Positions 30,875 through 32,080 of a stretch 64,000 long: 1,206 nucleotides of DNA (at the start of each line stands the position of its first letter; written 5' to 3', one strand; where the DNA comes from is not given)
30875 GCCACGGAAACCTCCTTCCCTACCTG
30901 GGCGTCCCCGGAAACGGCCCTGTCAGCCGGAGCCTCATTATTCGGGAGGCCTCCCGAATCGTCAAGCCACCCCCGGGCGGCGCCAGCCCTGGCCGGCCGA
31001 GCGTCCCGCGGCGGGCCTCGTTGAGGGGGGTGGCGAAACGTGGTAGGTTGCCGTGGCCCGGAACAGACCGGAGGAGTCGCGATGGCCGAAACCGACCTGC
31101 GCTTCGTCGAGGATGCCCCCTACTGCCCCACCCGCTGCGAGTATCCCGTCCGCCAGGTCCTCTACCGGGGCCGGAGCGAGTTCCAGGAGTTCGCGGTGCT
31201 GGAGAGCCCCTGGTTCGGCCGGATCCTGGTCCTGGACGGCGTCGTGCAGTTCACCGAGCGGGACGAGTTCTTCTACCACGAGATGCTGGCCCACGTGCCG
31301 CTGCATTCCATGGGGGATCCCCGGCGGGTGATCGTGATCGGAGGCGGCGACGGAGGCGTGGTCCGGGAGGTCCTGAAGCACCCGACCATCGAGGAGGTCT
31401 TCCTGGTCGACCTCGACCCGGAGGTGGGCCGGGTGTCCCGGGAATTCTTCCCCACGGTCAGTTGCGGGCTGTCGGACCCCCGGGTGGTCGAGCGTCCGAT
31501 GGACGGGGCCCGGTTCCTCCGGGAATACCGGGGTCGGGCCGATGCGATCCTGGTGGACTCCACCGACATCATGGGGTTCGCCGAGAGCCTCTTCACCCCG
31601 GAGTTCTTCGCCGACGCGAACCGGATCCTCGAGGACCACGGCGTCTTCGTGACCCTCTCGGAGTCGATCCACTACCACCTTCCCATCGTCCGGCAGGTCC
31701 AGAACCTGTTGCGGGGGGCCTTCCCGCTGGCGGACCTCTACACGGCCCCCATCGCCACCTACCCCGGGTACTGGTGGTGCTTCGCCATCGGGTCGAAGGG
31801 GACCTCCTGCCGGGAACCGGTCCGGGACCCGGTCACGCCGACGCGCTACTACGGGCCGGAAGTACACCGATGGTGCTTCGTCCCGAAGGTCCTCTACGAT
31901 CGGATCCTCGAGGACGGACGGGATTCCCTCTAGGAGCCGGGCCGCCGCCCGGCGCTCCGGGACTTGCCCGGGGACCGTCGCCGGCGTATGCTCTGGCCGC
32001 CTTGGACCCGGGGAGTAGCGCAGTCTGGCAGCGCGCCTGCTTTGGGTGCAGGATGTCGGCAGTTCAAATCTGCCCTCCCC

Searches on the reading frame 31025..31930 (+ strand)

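Call 54: search_protein_families(library=pfam, proteins=[window:31025-31930:+])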
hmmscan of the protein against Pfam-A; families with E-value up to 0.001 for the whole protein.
window:31025-31930:+ (302 aa): 2 families
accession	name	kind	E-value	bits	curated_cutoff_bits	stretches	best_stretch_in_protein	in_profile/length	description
PF01564.23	Spermine_synth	-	1.4e-53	181.7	22.9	1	81-259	1-179/186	Spermine/spermidine synthase domain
PF17284.7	Spermine_synt_N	-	3.6e-14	52.8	22.1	1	36-78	11-53/53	Spermidine synthase tetramerisation domain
